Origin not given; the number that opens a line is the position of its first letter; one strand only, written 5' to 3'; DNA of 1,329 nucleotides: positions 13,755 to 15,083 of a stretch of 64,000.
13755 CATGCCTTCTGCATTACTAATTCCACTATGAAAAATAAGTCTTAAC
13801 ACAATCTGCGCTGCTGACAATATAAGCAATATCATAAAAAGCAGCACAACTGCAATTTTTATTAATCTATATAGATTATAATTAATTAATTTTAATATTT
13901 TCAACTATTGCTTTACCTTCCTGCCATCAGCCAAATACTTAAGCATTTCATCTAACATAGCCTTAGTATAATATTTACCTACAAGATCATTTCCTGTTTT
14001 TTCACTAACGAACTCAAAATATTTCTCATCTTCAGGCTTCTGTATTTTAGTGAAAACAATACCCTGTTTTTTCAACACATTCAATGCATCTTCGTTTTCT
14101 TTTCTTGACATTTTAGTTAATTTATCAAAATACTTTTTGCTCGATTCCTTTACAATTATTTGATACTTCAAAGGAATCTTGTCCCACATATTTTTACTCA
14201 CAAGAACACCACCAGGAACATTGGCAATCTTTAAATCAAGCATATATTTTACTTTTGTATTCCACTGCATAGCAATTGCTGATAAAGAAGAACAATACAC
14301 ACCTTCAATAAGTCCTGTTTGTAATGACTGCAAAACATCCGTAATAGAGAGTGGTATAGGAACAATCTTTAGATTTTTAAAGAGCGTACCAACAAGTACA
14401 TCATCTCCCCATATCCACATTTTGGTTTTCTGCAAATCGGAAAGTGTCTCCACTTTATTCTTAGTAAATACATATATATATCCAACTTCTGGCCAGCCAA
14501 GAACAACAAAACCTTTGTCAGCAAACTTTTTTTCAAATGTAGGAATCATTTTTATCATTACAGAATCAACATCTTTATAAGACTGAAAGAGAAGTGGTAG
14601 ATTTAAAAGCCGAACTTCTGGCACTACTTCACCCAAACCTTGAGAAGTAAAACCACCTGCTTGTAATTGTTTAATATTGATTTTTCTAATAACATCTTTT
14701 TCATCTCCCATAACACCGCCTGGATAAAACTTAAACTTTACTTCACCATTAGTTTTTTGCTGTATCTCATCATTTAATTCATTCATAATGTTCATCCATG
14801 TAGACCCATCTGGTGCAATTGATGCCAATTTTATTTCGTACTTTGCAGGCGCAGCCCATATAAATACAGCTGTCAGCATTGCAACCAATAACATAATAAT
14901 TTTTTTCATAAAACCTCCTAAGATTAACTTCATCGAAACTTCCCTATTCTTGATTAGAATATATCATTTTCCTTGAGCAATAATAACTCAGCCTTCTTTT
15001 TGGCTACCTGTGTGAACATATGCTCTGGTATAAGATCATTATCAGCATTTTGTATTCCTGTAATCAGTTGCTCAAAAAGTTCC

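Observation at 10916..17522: Possible complete trans-envelope uptake pathway: OMP, secreted DUF3108-like protein, TatT lipoprotein, TRAP SBP/permease and an Fe-S aldo/keto reductase in one co-directional cluster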

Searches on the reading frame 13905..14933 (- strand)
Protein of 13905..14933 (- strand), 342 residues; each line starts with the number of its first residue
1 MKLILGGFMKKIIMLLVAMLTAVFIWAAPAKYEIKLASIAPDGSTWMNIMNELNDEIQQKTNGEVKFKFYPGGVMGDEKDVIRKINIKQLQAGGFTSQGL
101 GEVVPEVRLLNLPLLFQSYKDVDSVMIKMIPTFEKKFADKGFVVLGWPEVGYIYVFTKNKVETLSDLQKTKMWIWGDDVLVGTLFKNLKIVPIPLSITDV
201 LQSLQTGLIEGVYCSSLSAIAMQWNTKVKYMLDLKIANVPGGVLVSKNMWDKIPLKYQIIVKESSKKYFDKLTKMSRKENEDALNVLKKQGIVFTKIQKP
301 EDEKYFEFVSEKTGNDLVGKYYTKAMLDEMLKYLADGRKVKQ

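Call 3: search_protein_families(library=pfam, proteins=[window:13905-14933:-], max_evalue=0.01)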
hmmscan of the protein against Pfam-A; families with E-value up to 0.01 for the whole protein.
window:13905-14933:- (342 aa): 2 families
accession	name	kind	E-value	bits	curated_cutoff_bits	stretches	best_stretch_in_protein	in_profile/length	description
PF03480.18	DctP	-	3.8e-44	151.6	23.4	1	37-309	2-275/286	Bacterial extracellular solute-binding protein, family 7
PF01762.27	Galactosyl_T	-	0.00073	19.8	23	1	151-193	150-192/195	Galactosyltransferase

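Call 4: search_protein_families(library=ncbifam, proteins=[window:13905-14933:-], max_evalue=0.01)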
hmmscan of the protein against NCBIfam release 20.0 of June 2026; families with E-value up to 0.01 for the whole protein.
window:13905-14933:- (342 aa): 2 families
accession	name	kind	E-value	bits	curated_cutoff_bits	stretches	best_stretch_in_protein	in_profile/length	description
NF037995.1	TRAP_S1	subfamily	7.6e-93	310.7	50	1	35-303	1-269/271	TRAP transporter substrate-binding protein DctP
TIGR00787.1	dctP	subfamily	2.7e-26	92.5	175.05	1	48-291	13-257/257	DctP family TRAP transporter solute-binding subunit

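Call 39: search_solved_structures(query=window:13905-14909:-, max_evalue=1e-10, show_alignments=1)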
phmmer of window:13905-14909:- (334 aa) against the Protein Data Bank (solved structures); distinct sequences matched with E-value up to 1e-10: 30.
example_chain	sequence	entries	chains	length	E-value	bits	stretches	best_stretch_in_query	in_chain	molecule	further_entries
4xfe_A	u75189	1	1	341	5.6e-27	98.1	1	7-293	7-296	TRAP dicarboxylate transporter subunit DctP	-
4ng7_A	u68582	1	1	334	4.7e-25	91.8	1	15-299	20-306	TRAP periplasmic solute binding protein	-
3u65_B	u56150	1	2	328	7.9e-25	91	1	20-296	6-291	Tp33 protein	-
4di3_D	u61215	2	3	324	1.8e-24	89.8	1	23-296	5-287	TatP(T) (Tp0957)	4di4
4x04_A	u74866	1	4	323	1.9e-24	89.8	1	25-299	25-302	solute binding protein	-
4p47_A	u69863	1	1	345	1.6e-22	83.5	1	7-294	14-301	TRAP dicarboxylate transporter, DctP subunit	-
4pf8_A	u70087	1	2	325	8.4e-21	77.8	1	43-289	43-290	TRAP-T family transporter, DctP (Periplasmic binding) subunit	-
4p1l_A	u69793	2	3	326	6.2e-18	68.4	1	45-259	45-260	TRAP dicarboxylate transporter, DctP subunit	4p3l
4n4u_A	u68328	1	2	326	1.6e-17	67.1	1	42-288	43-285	Putative ABC transporter periplasmic solute-binding protein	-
4nn3_A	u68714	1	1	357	1.9e-17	66.8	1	6-305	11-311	TRAP dicarboxylate transporter, DctP subunit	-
4pdd_A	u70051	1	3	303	1.9e-17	66.8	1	45-296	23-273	TRAP dicarboxylate transporter, DctP subunit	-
4n8y_A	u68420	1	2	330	6.4e-17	65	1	7-286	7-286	Putative TRAP-type C4-dicarboxylate transport system, binding periplasmic protein (DctP su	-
4x8r_A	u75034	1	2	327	3.5e-16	62.6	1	26-265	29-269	TRAP dicarboxylate transporter, DctP subunit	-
4n15_A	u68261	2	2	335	6.3e-16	61.8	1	11-266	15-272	TRAP dicarboxylate transporter, DctP subunit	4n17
4ln5_A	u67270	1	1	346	7e-16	61.6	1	11-266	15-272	TRAP dicarboxylate transporter, DctP subunit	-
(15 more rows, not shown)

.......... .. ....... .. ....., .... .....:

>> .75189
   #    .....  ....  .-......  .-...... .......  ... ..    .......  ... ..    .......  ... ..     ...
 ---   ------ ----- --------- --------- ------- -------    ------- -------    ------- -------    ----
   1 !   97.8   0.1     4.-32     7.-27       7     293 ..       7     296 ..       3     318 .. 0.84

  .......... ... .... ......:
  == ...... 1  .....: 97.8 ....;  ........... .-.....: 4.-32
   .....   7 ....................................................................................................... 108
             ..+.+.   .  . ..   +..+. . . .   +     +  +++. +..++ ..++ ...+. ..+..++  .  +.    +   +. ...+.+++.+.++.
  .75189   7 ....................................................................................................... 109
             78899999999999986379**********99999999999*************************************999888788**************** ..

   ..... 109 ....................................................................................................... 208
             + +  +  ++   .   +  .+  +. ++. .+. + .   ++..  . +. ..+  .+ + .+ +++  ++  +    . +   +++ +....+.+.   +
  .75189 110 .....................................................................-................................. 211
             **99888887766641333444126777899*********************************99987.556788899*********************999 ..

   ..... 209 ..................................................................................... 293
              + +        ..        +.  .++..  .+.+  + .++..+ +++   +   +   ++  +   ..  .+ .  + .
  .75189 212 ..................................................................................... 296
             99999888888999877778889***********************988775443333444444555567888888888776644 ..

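Call 41: search_solved_structures(query=window:13905-14909:-, max_evalue=1e-24, show_alignments=4)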
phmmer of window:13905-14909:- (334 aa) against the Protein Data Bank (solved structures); distinct sequences matched with E-value up to 1e-24: 3.
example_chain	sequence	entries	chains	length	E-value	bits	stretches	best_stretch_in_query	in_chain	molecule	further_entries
4xfe_A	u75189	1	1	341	5.6e-27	98.1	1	7-293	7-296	TRAP dicarboxylate transporter subunit DctP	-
4ng7_A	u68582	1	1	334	4.7e-25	91.8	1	15-299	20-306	TRAP periplasmic solute binding protein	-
3u65_B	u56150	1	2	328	7.9e-25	91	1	20-296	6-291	Tp33 protein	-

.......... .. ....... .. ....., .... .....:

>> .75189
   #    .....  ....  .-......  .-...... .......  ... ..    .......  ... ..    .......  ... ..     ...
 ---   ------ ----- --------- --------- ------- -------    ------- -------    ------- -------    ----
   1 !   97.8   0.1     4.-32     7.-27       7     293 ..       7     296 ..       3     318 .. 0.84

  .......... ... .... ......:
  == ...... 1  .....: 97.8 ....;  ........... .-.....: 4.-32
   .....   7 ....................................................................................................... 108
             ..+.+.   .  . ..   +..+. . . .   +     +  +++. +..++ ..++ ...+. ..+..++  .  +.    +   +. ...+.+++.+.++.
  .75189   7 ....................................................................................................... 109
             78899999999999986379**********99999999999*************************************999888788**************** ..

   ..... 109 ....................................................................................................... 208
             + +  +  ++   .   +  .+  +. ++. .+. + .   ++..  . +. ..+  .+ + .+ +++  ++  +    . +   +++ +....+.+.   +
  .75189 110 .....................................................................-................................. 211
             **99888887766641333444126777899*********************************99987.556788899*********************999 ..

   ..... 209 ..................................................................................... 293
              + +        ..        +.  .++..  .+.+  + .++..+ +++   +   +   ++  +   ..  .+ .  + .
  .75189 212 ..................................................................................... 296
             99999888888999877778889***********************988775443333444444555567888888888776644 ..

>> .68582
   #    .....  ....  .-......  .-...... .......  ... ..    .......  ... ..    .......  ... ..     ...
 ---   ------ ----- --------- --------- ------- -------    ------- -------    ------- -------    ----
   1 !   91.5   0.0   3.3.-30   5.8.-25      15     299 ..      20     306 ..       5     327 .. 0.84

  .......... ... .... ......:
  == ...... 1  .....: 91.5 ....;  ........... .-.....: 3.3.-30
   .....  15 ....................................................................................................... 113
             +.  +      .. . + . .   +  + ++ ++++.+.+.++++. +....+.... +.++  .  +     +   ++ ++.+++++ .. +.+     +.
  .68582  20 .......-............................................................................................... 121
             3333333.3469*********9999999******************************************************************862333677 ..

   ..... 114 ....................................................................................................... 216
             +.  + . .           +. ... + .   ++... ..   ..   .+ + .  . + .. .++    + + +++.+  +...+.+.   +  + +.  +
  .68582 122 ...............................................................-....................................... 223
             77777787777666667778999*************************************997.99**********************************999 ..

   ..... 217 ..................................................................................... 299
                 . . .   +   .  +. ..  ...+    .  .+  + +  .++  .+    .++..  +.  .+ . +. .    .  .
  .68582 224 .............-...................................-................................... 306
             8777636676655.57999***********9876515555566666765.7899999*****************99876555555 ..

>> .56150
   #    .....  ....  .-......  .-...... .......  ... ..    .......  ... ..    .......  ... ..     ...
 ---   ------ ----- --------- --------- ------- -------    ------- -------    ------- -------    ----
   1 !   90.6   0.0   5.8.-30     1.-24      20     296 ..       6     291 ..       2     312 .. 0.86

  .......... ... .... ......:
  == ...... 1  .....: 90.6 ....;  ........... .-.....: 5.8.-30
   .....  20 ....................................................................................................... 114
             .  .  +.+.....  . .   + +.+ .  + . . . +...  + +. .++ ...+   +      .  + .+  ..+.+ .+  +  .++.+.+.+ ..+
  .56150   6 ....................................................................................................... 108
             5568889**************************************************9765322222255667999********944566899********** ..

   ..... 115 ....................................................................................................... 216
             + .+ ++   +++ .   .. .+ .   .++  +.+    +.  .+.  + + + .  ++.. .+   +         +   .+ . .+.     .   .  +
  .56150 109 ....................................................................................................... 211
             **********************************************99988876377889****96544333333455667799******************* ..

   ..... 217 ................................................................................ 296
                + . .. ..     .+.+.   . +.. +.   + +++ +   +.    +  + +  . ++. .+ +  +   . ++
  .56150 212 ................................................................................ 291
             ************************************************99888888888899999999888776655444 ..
